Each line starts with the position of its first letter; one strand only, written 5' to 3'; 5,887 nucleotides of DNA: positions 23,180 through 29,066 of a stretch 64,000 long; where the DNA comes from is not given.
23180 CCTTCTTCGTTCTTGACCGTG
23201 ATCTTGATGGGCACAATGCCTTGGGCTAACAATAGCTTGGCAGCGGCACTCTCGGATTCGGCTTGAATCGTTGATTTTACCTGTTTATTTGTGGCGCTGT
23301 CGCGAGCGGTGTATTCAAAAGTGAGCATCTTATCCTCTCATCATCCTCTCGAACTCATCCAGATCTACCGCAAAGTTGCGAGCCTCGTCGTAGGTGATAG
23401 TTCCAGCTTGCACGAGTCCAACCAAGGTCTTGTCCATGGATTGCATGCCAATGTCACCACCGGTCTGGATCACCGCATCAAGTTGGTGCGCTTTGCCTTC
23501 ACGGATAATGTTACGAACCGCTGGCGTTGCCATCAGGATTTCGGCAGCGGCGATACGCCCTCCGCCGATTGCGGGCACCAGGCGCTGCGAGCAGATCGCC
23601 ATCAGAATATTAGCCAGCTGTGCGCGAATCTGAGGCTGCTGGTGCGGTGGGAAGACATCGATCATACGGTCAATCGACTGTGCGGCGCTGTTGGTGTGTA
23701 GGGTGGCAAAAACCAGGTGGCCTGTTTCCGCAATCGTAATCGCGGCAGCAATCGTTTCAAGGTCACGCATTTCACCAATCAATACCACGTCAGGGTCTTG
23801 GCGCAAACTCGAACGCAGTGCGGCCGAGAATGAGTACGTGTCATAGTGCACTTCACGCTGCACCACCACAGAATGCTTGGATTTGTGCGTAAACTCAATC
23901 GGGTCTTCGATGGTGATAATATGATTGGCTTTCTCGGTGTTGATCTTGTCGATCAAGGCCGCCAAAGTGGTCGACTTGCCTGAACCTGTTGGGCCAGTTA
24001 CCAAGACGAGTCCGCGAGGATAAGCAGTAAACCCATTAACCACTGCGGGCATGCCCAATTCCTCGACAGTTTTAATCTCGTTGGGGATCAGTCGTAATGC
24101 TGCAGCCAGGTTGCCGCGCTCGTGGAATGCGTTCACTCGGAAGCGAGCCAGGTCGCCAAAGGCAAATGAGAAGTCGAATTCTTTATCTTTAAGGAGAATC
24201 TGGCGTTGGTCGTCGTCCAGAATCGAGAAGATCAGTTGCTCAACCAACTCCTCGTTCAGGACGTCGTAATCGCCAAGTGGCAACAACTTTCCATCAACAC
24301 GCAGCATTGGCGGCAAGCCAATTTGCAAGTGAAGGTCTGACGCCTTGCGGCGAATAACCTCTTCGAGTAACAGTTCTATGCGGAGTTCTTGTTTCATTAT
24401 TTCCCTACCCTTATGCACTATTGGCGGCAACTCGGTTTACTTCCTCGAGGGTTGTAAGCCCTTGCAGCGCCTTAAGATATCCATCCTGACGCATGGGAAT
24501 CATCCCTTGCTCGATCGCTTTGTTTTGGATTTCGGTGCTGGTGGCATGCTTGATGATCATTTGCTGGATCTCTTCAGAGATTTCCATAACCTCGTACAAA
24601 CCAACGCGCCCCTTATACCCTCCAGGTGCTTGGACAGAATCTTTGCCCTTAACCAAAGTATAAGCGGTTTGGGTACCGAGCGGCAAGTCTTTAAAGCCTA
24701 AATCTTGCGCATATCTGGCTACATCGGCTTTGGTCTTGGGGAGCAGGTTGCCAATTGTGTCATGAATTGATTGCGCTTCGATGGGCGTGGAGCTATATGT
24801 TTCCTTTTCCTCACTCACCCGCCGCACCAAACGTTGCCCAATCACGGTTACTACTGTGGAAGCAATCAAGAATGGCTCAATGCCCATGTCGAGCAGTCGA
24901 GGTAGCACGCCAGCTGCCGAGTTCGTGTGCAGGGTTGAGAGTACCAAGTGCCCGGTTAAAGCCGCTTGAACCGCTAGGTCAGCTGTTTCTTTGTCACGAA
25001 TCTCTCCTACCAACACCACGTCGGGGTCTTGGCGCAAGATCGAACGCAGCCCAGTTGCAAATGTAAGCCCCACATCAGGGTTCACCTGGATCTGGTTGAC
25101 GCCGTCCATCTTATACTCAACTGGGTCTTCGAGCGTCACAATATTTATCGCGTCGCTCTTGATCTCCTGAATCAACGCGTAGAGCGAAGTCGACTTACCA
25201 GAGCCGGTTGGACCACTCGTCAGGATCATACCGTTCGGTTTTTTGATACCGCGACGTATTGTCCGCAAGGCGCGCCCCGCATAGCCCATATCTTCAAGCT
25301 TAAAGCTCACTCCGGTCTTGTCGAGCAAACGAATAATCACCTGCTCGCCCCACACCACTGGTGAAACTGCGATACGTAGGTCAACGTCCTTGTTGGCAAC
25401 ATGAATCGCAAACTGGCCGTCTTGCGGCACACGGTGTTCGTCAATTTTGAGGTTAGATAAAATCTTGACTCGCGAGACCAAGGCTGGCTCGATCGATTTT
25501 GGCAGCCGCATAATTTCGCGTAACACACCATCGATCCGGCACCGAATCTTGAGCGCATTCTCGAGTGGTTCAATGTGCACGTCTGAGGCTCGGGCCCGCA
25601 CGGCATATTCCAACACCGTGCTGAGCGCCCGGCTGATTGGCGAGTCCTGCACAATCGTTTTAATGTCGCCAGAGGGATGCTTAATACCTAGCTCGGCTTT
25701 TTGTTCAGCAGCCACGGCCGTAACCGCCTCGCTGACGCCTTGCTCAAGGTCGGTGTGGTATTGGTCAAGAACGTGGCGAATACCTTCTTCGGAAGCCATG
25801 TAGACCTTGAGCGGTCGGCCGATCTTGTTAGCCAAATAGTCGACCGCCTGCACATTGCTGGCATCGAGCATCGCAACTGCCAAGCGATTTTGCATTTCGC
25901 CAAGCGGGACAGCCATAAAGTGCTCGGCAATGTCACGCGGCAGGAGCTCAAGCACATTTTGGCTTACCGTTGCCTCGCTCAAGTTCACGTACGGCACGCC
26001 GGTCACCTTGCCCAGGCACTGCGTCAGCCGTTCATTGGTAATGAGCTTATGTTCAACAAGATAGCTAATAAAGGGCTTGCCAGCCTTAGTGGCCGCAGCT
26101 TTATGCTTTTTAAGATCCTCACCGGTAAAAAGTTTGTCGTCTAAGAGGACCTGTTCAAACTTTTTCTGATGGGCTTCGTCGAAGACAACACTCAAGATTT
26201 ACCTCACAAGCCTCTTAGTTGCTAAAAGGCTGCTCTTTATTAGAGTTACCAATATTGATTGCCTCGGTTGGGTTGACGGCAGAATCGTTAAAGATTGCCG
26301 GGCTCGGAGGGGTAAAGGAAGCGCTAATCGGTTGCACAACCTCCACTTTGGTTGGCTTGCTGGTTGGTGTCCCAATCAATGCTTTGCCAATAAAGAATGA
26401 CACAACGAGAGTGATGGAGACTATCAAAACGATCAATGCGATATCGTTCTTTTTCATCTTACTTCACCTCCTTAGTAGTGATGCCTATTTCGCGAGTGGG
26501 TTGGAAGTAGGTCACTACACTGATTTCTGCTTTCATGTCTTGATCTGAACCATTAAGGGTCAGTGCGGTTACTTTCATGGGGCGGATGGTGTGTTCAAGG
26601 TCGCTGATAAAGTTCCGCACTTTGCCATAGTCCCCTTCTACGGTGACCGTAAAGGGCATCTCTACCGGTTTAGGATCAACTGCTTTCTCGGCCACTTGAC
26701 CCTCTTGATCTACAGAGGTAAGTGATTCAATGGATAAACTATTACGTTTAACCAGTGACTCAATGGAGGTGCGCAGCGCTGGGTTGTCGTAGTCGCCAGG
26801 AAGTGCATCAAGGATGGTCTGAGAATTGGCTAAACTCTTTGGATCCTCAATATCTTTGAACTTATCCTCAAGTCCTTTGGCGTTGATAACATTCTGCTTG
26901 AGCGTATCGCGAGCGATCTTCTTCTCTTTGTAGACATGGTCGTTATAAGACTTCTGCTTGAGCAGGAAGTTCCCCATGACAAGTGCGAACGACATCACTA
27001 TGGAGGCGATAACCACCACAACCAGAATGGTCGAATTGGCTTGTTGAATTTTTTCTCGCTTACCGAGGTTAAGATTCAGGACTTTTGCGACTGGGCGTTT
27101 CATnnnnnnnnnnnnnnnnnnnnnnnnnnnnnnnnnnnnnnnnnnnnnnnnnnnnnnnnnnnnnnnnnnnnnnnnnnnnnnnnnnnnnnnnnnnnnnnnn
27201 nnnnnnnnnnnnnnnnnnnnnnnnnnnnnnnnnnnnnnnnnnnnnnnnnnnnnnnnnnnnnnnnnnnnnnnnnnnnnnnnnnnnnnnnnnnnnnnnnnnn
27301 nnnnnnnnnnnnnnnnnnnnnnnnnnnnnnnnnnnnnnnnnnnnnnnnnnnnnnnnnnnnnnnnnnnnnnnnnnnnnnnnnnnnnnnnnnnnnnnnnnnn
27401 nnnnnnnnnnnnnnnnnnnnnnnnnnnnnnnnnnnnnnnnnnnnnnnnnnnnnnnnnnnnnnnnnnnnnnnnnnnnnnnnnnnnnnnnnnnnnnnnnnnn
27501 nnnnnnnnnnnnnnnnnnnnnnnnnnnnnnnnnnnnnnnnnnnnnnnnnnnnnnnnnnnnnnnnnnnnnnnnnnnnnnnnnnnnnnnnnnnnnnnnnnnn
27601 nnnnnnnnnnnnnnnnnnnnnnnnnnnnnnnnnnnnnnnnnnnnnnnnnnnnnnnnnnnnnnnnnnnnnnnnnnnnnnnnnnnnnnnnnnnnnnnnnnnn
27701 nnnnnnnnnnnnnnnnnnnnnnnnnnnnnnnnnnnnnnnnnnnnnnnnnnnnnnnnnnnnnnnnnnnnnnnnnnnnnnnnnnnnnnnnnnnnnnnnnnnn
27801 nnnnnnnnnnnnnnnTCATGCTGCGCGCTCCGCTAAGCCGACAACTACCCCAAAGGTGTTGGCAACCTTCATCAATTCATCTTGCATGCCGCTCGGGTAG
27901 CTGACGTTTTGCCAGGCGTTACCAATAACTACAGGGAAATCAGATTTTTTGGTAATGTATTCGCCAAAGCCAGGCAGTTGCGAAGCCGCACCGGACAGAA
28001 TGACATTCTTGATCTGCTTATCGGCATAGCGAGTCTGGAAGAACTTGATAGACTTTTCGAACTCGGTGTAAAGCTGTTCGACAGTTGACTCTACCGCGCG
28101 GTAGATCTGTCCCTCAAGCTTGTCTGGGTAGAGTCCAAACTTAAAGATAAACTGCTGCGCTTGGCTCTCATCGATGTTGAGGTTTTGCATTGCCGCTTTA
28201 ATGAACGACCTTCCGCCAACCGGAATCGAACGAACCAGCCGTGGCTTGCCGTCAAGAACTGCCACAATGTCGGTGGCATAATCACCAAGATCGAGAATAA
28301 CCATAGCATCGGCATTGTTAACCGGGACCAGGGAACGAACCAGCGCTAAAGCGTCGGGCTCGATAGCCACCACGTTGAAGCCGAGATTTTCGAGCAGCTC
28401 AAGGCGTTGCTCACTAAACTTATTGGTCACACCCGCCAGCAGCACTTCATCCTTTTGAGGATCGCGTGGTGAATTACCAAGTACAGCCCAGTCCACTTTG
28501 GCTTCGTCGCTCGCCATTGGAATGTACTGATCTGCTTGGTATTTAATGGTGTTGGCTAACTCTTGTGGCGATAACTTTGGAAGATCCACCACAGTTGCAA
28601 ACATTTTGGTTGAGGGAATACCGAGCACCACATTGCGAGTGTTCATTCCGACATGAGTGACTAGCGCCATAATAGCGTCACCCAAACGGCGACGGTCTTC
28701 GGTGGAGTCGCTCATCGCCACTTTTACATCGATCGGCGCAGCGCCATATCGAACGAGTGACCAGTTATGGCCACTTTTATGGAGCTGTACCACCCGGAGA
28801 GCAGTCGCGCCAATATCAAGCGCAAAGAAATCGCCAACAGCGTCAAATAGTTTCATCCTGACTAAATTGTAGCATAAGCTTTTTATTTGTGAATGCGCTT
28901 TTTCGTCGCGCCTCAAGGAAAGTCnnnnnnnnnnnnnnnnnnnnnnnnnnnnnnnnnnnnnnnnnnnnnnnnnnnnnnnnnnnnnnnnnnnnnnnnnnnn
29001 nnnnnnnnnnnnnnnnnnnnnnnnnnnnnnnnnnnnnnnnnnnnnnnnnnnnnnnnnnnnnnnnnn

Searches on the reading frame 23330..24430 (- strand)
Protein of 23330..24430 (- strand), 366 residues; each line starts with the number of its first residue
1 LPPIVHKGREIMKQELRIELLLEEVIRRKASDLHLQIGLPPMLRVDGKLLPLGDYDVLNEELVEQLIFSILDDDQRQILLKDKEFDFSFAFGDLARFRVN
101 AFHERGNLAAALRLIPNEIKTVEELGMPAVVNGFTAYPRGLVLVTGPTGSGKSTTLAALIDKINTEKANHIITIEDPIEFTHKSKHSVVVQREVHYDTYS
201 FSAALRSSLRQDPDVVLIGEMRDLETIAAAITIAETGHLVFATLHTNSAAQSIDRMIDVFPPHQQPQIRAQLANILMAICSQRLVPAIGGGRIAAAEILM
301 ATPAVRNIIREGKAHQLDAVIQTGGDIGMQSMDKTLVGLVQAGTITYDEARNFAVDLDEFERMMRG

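Call 9: search_protein_families(library=pfam, proteins=[window:23330-24430:-], max_evalue=0.01)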
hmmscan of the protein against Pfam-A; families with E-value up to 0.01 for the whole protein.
window:23330-24430:- (366 aa): 15 families
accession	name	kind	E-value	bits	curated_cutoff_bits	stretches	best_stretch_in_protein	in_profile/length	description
PF00437.27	T2SSE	-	2.3e-51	175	24.9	1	18-287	12-280/370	Type II/IV secretion system protein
PF13401.12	AAA_22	-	5.8e-05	23.9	27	1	139-182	5-33/130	AAA domain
PF25199.1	nSTAND_NTPase5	-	8.1e-05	22.9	34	1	138-183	40-85/145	Novel STAND NTPase 5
PF13191.12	AAA_16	-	8.6e-05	23.5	32.6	1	138-211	24-81/167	AAA ATPase domain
PF13555.12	AAA_29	-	0.00021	21.4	27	1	138-159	21-42/61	P-loop containing region of AAA domain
PF13604.12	AAA_30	-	0.00022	21.4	27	1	130-229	9-107/191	AAA domain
PF00005.33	ABC_tran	-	0.00089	20.3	25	1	134-192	6-67/137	ABC transporter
PF01935.23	DUF87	-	0.0011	19.6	23.2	1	143-172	27-56/220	Helicase HerA, central domain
PF13476.12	AAA_23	-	0.0014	19.7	27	1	139-159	19-39/201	AAA domain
PF00265.24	TK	-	0.0022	18.3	20.6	1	141-247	3-114/176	Thymidine kinase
PF20720.3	nSTAND3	-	0.0039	17.4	27.2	1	140-182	18-59/155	Novel STAND NTPase 3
PF13173.12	AAA_14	-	0.0041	17.5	27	1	141-186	4-49/129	AAA domain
PF04851.21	ResIII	-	0.0048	17.3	22.5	1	142-187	26-72/164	Type III restriction enzyme, res subunit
PF01580.24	FtsK_SpoIIIE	-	0.0071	16.3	24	0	140-160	40-60/221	FtsK/SpoIIIE family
PF12775.13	AAA_7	-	0.008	16.2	25.8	0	141-171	35-65/181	P-loop containing dynein motor region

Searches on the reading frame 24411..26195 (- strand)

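Call 9: search_protein_families(library=pfam, proteins=[window:24411-26195:-], max_evalue=0.01)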
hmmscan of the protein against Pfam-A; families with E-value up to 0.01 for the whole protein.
window:24411-26195:- (594 aa): 3 families
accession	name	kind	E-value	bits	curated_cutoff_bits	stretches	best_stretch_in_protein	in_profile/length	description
PF00437.27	T2SSE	-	1.1e-121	406.4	24.9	1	183-588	4-370/370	Type II/IV secretion system protein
PF05157.20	MshEN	-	5.8e-15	55.5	23.1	1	66-146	2-83/90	MshEN domain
PF13173.12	AAA_14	-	0.003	18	27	1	323-426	4-98/129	AAA domain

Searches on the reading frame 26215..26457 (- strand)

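Call 6: search_protein_families(library=pfam, proteins=[window:26215-26457:-], max_evalue=1)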
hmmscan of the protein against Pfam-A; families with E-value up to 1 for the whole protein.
window:26215-26457:- (80 aa): 0 families

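Call 7: search_protein_families(library=ncbifam, proteins=[window:26215-26457:-], max_evalue=1)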
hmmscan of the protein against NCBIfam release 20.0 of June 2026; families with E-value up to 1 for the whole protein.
window:26215-26457:- (80 aa): 3 families
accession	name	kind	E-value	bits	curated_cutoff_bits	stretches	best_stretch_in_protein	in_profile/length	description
TIGR01655.1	yxeA_fam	subfamily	0.083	13.5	29.65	1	1-28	1-28/114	YxeA family protein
NF049903.1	FTN_0599_fam_GGCT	exception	0.12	11.9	480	1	1-29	1-28/266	gamma-glutamylcyclotransferase ChaC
NF040979.1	Ve_Ilp_Nterm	equivalog_domain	0.25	9.7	1125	1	6-68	38-100/550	inverse autotransporter adhesin Ilp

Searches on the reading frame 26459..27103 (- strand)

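Call 6: search_protein_families(library=pfam, proteins=[window:26459-27103:-], max_evalue=1)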
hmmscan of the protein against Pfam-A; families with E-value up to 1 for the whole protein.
window:26459-27103:- (214 aa): 3 families
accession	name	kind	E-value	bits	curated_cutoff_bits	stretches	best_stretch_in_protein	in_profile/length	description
PF04350.18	PilO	-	9.2e-08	32.8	22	1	65-199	12-141/145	Pilus assembly protein, PilO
PF10741.14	T2SSM_b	-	0.086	13.2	21.7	1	109-188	18-90/111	Type II secretion system (T2SS), protein M subtype b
PF13314.11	DUF4083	-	0.37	11.2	25.4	1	25-55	8-38/57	Domain of unknown function (DUF4083)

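Call 7: search_protein_families(library=ncbifam, proteins=[window:26459-27103:-], max_evalue=1)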
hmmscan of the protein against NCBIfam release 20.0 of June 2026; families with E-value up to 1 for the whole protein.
window:26459-27103:- (214 aa): 1 family
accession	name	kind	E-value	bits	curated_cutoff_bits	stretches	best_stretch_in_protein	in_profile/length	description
NF007692.0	PRK10370.1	equivalog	0.014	15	306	0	22-82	10-67/206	heme lyase NrfEFG subunit NrfG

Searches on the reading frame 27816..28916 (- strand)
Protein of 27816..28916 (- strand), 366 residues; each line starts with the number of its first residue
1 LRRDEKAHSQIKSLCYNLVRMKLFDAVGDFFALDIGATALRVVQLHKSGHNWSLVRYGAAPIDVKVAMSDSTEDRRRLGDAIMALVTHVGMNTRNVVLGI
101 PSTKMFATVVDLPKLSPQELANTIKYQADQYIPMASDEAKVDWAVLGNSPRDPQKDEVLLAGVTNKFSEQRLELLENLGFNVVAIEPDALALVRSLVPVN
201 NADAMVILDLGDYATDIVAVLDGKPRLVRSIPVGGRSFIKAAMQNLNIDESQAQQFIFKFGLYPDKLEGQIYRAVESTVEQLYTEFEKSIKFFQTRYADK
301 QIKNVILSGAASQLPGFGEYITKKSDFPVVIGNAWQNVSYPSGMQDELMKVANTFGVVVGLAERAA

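Call 6: search_protein_families(library=pfam, proteins=[window:27816-28916:-], max_evalue=1)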
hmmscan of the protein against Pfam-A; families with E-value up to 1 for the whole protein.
window:27816-28916:- (366 aa): 6 families
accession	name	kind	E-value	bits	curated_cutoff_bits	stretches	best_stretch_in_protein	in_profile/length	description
PF11104.14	PilM_2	-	8.1e-39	133.9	27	1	33-364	2-338/340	Type IV pilus assembly protein PilM;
PF05134.19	T2SSL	-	7.2e-09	35.8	25.5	1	92-192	45-138/231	Type II secretion system (T2SS), protein L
PF14450.12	FtsA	-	3.8e-08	34.2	31.8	1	206-339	1-121/127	Cell division protein FtsA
PF06723.19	MreB_Mbl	-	6.9e-05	22.3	27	1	177-242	118-184/327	MreB/Mbl protein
PF00022.25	Actin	-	0.014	14.5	27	0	204-246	143-187/410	Actin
PF19702.4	DUF6200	-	0.039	14.1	26.9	0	200-231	12-44/76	Family of unknown function (DUF6200)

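Call 7: search_protein_families(library=ncbifam, proteins=[window:27816-28916:-], max_evalue=1)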
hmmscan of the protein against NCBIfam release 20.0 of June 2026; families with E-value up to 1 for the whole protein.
window:27816-28916:- (366 aa): 10 families
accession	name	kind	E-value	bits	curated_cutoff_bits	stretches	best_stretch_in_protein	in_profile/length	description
TIGR01175.1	pilM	subfamily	2.9e-44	151.5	133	1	33-364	8-346/348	type IV pilus assembly protein PilM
NF045709.1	Amuc_1101_fam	equivalog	6.5e-24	84.7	650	1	30-365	7-349/608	Amuc_1101 family PilM-like pilus complex protein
TIGR01174.1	ftsA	equivalog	3e-07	29.9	175.85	2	179-262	171-255/371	cell division protein FtsA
TIGR01709.2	typeII_sec_gspL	equivalog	1.2e-05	24.6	65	1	91-192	49-143/392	type II secretion system protein GspL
TIGR00904.1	mreB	subfamily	0.0017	17.5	365.75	1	182-244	129-191/334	MreB/Mrl family cell shape determining protein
TIGR02529.1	EutJ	subfamily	0.0033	16.9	152.1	1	162-330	71-223/239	ethanolamine utilization protein EutJ family protein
NF040964.1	MamK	subfamily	0.008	15.3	400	1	270-324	238-292/335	MamK family actin-like protein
NF010539.0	PRK13927.1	subfamily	0.0098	14.8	293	0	182-245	130-193/339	rod shape-determining protein MreB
NF011660.0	PRK15080.1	equivalog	0.017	14.3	182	1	173-330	115-256/277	ethanolamine utilization protein EutJ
NF008177.0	PRK10925.1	equivalog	0.038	13.8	363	1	258-359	85-193/206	superoxide dismutase [Mn]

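Call 93: find_related_loci(query=window:27819-28856:-, collection=metagenome_contigs, flank=10000)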
Query window:27819-28856:- (346 aa) in metagenome_contigs; peptide patterns used: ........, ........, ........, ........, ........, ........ (x = any residue, [..] = any of these).
364 stretches matched a pattern; 104 encode a relative of the query (tblastn E <= 1e-3); the best 80 are kept; 80 distinct loci.
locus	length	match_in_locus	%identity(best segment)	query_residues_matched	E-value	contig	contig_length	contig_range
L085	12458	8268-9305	89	1-346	0e+0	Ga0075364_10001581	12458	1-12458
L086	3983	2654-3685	60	3-345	1e-147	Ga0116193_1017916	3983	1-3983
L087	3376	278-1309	60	3-343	7e-143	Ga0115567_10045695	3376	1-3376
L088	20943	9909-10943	58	2-344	9e-135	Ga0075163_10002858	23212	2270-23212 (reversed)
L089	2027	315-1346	58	1-344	1e-142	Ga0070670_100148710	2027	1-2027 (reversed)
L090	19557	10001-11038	55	3-346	2e-132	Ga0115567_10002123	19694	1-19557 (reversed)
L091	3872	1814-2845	57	1-344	4e-135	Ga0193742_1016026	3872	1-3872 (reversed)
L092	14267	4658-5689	56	1-344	6e-132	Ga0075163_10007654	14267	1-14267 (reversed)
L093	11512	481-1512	56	1-344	2e-131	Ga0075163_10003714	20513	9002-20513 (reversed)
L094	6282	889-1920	56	1-344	2e-130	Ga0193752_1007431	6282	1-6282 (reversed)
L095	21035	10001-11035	56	1-345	1e-128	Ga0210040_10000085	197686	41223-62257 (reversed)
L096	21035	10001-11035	56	1-344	1e-128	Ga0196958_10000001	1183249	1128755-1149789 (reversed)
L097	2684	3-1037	55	1-344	3e-134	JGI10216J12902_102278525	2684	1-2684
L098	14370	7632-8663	56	1-344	2e-127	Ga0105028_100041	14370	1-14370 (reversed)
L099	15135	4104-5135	55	1-344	3e-127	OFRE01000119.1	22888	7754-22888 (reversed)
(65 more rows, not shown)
